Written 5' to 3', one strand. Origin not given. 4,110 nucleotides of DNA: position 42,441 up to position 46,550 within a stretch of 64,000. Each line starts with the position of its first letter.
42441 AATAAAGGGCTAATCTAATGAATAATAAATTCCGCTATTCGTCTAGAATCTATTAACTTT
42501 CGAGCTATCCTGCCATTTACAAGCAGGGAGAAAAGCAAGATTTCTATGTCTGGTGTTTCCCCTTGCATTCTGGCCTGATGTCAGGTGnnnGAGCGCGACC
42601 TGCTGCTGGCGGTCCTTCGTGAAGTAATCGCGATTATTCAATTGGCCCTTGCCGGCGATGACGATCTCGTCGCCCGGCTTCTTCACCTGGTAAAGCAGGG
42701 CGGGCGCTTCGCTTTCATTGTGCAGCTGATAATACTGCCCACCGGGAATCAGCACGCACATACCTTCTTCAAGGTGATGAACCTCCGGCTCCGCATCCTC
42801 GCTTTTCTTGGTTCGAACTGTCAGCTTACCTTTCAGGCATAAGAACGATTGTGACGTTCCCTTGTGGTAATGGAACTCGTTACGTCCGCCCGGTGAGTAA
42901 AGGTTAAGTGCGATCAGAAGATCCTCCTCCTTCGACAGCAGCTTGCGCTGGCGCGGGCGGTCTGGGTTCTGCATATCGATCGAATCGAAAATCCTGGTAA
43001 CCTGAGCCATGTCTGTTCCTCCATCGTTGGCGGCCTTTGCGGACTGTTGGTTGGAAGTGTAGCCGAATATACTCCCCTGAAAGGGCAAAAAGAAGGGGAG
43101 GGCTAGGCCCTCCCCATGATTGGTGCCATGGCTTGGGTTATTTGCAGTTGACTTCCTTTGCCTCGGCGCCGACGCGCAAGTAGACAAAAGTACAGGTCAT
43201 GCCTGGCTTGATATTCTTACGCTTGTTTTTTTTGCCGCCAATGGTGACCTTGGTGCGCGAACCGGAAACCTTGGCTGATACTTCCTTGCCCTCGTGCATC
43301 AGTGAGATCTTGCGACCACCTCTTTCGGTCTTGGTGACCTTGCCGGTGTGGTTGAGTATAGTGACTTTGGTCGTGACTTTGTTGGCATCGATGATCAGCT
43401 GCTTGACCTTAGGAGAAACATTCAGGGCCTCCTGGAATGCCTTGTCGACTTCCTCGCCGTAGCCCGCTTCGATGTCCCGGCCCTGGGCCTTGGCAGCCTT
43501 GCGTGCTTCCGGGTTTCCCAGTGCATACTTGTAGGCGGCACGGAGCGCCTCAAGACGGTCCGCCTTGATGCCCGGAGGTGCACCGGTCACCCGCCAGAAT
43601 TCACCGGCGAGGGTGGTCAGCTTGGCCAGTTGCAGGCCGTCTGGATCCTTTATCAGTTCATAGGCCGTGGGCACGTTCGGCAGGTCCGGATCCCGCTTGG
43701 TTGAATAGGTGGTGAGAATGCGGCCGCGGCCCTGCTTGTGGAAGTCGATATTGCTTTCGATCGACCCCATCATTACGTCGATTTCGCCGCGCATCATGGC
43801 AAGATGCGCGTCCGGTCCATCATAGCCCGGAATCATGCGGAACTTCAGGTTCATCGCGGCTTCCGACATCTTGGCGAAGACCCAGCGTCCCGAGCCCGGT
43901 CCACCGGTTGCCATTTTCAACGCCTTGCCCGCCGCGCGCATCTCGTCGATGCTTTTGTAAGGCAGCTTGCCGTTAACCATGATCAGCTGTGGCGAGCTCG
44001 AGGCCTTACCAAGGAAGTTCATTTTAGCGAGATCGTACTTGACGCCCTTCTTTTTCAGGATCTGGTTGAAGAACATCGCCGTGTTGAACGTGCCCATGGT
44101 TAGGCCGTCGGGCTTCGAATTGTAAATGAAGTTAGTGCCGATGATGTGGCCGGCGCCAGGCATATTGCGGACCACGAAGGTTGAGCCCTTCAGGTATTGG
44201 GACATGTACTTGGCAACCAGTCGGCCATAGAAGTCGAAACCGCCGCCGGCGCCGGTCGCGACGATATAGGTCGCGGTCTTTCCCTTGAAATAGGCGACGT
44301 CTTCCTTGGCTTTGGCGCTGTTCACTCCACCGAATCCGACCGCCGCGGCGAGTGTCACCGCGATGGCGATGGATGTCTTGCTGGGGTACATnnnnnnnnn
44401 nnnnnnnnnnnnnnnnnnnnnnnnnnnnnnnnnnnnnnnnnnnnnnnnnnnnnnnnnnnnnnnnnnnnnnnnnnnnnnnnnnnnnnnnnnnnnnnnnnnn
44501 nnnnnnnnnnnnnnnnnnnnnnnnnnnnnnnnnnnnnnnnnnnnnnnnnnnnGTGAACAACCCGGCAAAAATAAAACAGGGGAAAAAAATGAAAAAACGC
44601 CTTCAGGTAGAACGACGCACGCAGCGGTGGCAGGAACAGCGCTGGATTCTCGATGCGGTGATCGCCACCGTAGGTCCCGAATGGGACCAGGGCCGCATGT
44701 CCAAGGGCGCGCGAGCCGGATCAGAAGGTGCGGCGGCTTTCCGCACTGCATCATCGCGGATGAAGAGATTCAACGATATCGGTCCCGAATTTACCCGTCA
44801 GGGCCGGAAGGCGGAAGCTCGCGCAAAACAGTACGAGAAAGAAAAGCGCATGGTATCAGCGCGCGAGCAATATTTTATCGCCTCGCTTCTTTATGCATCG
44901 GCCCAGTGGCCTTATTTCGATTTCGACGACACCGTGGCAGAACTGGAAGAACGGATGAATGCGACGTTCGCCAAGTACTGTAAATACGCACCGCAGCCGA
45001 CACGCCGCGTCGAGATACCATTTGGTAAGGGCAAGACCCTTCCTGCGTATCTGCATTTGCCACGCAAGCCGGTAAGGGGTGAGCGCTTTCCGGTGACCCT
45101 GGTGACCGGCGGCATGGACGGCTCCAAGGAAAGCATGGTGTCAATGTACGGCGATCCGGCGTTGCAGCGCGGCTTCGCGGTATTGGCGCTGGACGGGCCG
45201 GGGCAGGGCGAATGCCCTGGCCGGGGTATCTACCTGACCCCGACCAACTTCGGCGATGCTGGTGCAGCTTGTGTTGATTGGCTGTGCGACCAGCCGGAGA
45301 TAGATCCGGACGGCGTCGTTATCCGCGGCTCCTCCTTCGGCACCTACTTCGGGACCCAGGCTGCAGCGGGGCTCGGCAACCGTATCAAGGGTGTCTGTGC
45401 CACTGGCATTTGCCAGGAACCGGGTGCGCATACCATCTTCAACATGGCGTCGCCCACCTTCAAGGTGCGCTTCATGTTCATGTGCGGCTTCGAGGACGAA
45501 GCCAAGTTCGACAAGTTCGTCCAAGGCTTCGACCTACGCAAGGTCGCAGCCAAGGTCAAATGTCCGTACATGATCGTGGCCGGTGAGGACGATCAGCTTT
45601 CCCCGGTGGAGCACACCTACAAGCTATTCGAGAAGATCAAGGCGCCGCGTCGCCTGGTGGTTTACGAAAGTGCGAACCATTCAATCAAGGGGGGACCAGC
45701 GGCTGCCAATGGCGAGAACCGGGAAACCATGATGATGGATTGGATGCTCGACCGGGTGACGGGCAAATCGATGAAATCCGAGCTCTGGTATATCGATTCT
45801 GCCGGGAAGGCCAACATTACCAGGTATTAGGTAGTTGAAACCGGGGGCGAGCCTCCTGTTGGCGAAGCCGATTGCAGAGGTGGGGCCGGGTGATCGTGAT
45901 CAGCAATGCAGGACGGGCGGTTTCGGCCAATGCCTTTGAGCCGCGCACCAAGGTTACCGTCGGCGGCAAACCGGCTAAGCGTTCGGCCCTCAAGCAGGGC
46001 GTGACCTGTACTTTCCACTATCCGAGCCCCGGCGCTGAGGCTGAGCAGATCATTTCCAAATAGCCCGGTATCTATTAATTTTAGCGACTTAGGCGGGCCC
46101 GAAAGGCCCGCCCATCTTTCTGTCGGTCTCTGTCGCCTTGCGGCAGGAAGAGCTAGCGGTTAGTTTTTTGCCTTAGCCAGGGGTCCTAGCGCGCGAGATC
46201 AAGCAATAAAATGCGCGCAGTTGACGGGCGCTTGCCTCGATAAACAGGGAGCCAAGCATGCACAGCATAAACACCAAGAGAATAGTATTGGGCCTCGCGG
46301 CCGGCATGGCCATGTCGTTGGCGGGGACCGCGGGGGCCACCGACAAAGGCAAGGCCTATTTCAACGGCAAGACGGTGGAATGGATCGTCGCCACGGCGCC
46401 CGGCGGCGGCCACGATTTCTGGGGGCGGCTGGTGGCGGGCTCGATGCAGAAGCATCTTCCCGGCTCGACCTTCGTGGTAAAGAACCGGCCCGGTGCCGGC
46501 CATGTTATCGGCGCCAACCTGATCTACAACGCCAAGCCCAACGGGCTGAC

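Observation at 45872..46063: Stand-alone degenerate copy of the C-terminal extension (domain remnant)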

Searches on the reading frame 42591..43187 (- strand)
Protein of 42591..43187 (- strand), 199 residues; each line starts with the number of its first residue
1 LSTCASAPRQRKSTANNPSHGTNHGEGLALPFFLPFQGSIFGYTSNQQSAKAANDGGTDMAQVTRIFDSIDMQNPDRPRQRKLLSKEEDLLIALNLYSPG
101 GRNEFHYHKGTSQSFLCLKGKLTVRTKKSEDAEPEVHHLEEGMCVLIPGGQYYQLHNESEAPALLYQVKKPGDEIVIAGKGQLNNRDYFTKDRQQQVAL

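Call 6: search_protein_families(library=pfam, proteins=[window:42591-43187:-], max_evalue=1)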
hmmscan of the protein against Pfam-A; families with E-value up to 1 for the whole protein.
window:42591-43187:- (199 aa): 6 families
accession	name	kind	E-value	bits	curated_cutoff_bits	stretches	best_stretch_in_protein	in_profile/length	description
PF07883.17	Cupin_2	-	5.7e-10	39.2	27.2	1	97-166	5-67/70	Cupin domain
PF00190.28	Cupin_1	-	0.00013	22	22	1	91-166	35-110/151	Cupin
PF14667.12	Polysacc_synt_C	-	0.012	16.1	28.7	1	94-141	22-69/111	Polysaccharide biosynthesis C-terminal domain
PF12852.13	Cupin_6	-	0.022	14.9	26.7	1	115-166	38-85/183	Cupin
PF05523.17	FdtA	-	0.025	14.8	23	1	105-161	48-103/131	WxcM-like, C-terminal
PF19480.5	DUF6016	-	0.16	12.9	27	1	91-125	34-68/141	Domain of unknown function (DUF6016)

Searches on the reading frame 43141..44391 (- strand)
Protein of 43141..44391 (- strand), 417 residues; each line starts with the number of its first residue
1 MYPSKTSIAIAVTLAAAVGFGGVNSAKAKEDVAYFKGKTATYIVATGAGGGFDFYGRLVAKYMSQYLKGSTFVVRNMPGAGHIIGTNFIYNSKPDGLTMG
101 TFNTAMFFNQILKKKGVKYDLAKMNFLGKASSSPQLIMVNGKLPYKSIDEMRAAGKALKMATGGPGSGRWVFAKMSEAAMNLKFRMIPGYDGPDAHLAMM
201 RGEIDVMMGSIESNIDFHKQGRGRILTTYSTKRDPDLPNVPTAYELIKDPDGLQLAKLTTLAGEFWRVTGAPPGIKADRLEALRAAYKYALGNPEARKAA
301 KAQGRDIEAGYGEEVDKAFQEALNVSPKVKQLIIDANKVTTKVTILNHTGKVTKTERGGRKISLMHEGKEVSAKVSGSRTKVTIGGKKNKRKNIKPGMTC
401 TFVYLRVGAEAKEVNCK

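Call 6: search_protein_families(library=pfam, proteins=[window:43141-44391:-], max_evalue=1)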
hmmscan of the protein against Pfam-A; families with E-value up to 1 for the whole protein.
window:43141-44391:- (417 aa): 2 families
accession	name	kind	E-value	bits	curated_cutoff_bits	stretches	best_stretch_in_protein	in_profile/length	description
PF03401.19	TctC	-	2e-21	77.2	27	1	57-326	3-265/274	Tripartite tricarboxylate transporter family receptor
PF09610.15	Myco_arth_vir_N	-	0.24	12.1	22.4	1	8-23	14-29/32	Mycoplasma virulence signal region (Myco_arth_vir_N)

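Call 32: search_protein_families(library=ncbifam, proteins=[window:43141-44391:-], max_evalue=1)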
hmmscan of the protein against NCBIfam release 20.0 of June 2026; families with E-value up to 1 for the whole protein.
window:43141-44391:- (417 aa): 0 families

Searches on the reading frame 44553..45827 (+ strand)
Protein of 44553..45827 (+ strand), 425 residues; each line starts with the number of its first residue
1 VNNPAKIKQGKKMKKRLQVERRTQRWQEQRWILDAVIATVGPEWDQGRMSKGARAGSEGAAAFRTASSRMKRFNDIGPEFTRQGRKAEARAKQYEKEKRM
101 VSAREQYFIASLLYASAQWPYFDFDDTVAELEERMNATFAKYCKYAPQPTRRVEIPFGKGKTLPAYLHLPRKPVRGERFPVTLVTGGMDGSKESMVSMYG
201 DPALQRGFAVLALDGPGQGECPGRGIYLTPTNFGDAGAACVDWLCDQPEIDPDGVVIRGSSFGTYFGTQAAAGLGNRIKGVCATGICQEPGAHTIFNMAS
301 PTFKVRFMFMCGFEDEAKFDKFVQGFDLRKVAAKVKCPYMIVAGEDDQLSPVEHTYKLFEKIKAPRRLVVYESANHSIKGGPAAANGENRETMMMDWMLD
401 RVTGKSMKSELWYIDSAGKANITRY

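Call 6: search_protein_families(library=pfam, proteins=[window:44553-45827:+], max_evalue=1)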
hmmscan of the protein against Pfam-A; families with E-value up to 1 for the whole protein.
window:44553-45827:+ (425 aa): 13 families
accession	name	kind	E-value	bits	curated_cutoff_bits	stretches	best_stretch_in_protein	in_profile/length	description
PF06500.17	FrsA-like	-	6.8e-15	55.2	22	1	79-309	100-317/414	Esterase FrsA-like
PF00326.27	Peptidase_S9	-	1.7e-11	44.5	22.6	1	206-400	13-208/213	Prolyl oligopeptidase family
PF02129.25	Peptidase_S15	-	2.8e-11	44.1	23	2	174-273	14-115/262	X-Pro dipeptidyl-peptidase (S15 family)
PF00561.26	Abhydrolase_1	-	1e-08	35.6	25.8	2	197-290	18-105/245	alpha/beta hydrolase fold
PF12146.15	Hydrolase_4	-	2e-07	31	27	1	328-378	183-234/239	Serine aminopeptidase, S33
PF12697.13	Abhydrolase_6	-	1e-05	26.7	26.3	1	201-377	21-205/217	Alpha/beta hydrolase family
PF05448.18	AXE1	-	2.1e-05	23.9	21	1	240-377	163-304/321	Acetyl xylan esterase (AXE1)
PF08840.17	BAAT_C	-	0.0014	19.2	20.9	1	241-379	10-161/210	BAAT / Acyl-CoA thioester hydrolase C terminal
PF03959.19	FSH1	-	0.0016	18.6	21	1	299-372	130-196/211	Serine hydrolase (FSH1)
PF01738.24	DLH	-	0.0024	17.9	21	1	332-377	139-187/217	Dienelactone hydrolase family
PF10142.15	PhoPQ_related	-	0.023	13.9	20.3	1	315-381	240-306/367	PhoPQ-activated pathogenicity-related protein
PF12740.14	PETase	-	0.057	13.3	28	1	329-398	161-229/263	PET hydrolase-like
PF20408.4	Abhydrolase_11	-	0.1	12.8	27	1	333-392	124-179/193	Alpha/beta hydrolase domain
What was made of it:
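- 44553..45830 (+): FrsA-like alpha/beta hydrolase gene. It is the left anchor of the deletion and was used to find orthologous loci. Pfam PF06500, E 6.8e-15 (call 6).
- Checked: The upstream gene, 44553-45830, is an FrsA-like alpha/beta hydrolase (call 6).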

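Call 15: find_related_loci(query=window:44553-45827:+, collection=genome_contigs, flank=10000)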
Query window:44553-45827:+ (425 aa) in genome_contigs; peptide patterns used: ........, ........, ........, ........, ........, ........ (x = any residue, [..] = any of these).
90 stretches matched a pattern; 6 encode a relative of the query (tblastn E <= 1e-3); 6 distinct loci.
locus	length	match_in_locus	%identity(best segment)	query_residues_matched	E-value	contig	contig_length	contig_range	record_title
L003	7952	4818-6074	85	8-425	0e+0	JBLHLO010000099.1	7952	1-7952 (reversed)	MAG: Alphaproteobacteria bacterium isolate 3300054698_101 Ga0535670_0020340, whole genome shotgun sequence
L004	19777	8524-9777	85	9-425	0e+0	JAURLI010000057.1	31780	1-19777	MAG: Alphaproteobacteria bacterium isolate SFB_Oligo_Co_118 k141_2759990, whole genome shotgun sequence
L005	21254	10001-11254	84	9-425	0e+0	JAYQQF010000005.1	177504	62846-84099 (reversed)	MAG: Alphaproteobacteria bacterium isolate SD3112_S42.concoct.075 NODE_19_length_177504_cov_15.3804, whole genome shotgu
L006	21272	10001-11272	82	3-425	0e+0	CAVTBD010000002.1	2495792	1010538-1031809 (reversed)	MAG: uncultured Alphaproteobacteria bacterium isolate MFD02416.bin.1.43 genome assembly, contig: contig_27251, whole gen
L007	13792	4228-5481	83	9-425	0e+0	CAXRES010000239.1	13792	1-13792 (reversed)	MAG: Alphaproteobacteria bacterium isolate CJ01B_4.108 genome assembly, contig: k141_1680756, whole genome shotgun seque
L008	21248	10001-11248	83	11-425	0e+0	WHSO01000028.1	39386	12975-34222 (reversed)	MAG: Alphaproteobacteria bacterium isolate Dino_bin8 k141_97947_length_39386_cov_17.0000, whole genome shotgun sequence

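Call 27: find_related_loci(query=A3, collection=metagenome_contigs, flank=3000)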
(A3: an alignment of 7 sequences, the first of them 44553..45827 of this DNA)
Query A3 (425 aa) in metagenome_contigs; peptide patterns used: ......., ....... (x = any residue, [..] = any of these).
533 stretches matched a pattern; 150 encode a relative of the query (tblastn E <= 1e-3); the best 80 are kept; 80 distinct loci.
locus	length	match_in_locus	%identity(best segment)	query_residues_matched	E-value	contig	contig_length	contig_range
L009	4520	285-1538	85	9-425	0e+0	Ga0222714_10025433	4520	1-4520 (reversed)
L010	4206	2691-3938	86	11-425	0e+0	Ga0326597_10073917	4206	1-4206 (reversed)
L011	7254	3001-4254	75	8-425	0e+0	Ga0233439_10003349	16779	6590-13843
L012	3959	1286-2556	85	2-425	2e-177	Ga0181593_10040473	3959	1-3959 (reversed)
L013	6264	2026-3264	59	13-425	1e-169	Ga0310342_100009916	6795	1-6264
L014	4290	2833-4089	58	7-425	3e-170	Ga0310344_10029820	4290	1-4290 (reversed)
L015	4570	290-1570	57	4-425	6e-166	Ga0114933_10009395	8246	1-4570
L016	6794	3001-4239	57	13-425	2e-163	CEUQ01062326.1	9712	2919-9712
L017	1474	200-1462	58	6-425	8e-179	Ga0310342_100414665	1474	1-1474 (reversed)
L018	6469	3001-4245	58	11-425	9e-163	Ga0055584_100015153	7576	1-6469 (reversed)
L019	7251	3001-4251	56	9-425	8e-162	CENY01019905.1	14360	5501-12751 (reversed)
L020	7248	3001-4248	59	9-425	1e-160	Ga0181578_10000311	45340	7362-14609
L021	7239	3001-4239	58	13-425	3e-160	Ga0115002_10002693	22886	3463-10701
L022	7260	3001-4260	57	6-425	2e-158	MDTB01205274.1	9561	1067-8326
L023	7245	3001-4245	57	11-425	1e-158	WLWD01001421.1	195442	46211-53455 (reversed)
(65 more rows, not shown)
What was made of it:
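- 44553..45830 (+): Orthologues at 82-86% identity in L003-L010 and L012, and 75% in L011 (calls 15, 27).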

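Call 32: search_protein_families(library=ncbifam, proteins=[window:44553-45827:+], max_evalue=1)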
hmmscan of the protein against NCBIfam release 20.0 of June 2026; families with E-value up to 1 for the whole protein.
window:44553-45827:+ (425 aa): 16 families
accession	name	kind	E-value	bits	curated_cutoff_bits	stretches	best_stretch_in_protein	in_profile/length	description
NF003460.0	PRK05077.1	equivalog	7.9e-17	61.1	477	1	79-299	100-307/414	esterase FrsA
NF047920.1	lactonase_UilS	equivalog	2.4e-14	53.7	400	2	171-282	16-126/285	UilS family quorum-quenching N-acyl-homoserine lactonase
NF051488.1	bifunc_PcaDC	exception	8.2e-09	35.1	390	2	323-376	180-232/375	bifunctional 3-oxoadipate enol-lactonase/4-carboxymuconolactone decarboxylase PcaDC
TIGR02427.1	protocat_pcaD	equivalog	0.00013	21.4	255.85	1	323-376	180-232/251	3-oxoadipate enol-lactonase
TIGR01738.1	bioH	equivalog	0.00022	21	206.95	1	324-376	176-227/245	pimeloyl-ACP methyl ester esterase BioH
TIGR03502.1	lipase_Pla1_cef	subfamily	0.00022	19.6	383.9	1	176-220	445-486/790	VolA/Pla-1 family phospholipase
TIGR00976.1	CocE_NonD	subfamily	0.0038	16.3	66.3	1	176-290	19-134/550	CocE/NonD family hydrolase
NF051487.1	bifunc_PcaCD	exception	0.0061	15.7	430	1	323-376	341-393/413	bifunctional 4-carboxymuconolactone decarboxylase/3-oxoadipate enol-lactonase PcaCD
NF011457.0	PRK14875.1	equivalog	0.011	14.7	307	1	318-363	297-342/372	acetoin dehydrogenase dihydrolipoyllysine-residue acetyltransferase subunit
NF006449.0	PRK08775.1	equivalog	0.05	12.5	296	1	318-373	259-315/344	homoserine O-succinyltransferase MetX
NF050089.1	i_nPHAscl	equivalog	0.054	12.6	300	1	332-378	226-272/288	intracellular short-chain-length polyhydroxyalkanoate depolymerase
NF052610.1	macro_16_ester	equivalog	0.059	12.7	420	1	330-378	217-264/281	alpha/beta fold macrolide esterase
NF041759.1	mac_hydro_EstT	equivalog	0.078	12.1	450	1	333-377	217-260/278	macrolide hydrolase EstT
TIGR01250.1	pro_imino_pep_2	subfamily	0.084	12.4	167.65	1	323-376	218-270/288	proline iminopeptidase-family hydrolase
TIGR03056.1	bchO_mg_che_rel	equivalog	0.086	11.8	172.55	1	180-263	29-105/278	alpha/beta fold hydrolase BchO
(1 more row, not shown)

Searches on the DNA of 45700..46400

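Call 49: search_rna_families(source=window, start=45700, end=46400, threshold=evalue, max_evalue=1)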
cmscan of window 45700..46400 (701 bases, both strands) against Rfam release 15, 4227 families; matches with E-value up to 1: 0.
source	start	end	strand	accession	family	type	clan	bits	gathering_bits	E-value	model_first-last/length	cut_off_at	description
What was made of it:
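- No Rfam match at E <= 1 in 45700-46400 (call 49).
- Tried and rejected: Rfam on 45700-46400 at E <= 1: no hits (call 49).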

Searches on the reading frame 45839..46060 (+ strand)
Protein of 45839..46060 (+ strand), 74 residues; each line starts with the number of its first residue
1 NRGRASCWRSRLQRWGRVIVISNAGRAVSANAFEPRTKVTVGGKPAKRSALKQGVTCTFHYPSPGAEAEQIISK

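Call 6: search_protein_families(library=pfam, proteins=[window:45839-46060:+], max_evalue=1)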
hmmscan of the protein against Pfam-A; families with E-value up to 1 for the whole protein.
window:45839-46060:+ (74 aa): 0 families

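Call 8: find_homologous_proteins(query=window:45839-46060:+, max_evalue=0.01)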
Query window:45839-46060:+ (74 aa): 3 proteins with E <= 0.01 among 3 candidates.
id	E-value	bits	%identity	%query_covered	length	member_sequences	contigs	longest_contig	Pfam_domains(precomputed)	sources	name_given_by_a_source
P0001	3.6e-28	114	98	77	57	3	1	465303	-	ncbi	-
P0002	2.6e-24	102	89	77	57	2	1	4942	-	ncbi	-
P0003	4.6e-23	98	88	77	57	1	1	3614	-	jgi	jgi:hypothetical protein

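Call 10: find_encoding_contigs(protein=P0001, flank=10000)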
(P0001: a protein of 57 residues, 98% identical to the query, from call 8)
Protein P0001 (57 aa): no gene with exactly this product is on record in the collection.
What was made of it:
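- Tried and rejected: Exact-sequence contig look-up of P0001: not on record (call 10).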

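Call 11: find_encoding_contigs(protein=P0002, flank=10000)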
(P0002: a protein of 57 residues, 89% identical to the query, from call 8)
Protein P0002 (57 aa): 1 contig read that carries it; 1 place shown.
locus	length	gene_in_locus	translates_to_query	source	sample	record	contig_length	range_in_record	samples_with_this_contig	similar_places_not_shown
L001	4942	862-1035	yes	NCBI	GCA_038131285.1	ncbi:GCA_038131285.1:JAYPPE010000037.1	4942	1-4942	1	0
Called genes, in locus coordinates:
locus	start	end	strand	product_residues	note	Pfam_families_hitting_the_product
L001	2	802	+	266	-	?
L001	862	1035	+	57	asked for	-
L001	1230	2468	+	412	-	PF03401:TctC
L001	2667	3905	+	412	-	PF03401:TctC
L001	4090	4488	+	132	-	PF00903:Glyoxalase, PF18029:Glyoxalase_6 (weak)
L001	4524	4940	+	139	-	?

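Call 12: find_encoding_contigs(protein=P0003, flank=10000)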
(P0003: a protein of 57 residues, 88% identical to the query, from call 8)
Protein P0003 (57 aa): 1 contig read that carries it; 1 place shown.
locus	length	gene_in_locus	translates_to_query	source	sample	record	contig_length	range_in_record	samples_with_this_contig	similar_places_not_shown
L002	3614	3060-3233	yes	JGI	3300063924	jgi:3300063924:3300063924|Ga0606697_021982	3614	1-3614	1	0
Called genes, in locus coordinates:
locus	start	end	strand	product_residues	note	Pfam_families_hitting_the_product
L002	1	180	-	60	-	?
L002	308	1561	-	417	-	PF03401:TctC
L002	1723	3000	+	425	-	PF06500:FrsA-like, PF02129:Peptidase_S15 (faint), PF00561:Abhydrolase_1 (faint), PF12697:Abhydrolase_6 (weak), PF00326:Peptidase_S9, PF12146:Hydrolase_4 (faint), PF05448:AXE1 (faint)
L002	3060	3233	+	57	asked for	-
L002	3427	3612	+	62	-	?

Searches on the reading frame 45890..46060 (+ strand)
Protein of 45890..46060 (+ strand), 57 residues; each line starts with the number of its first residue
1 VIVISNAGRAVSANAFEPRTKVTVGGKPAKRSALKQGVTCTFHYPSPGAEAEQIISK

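Call 32: search_protein_families(library=ncbifam, proteins=[window:45890-46060:+], max_evalue=1)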
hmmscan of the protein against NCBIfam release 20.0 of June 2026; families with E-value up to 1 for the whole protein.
window:45890-46060:+ (57 aa): 0 families
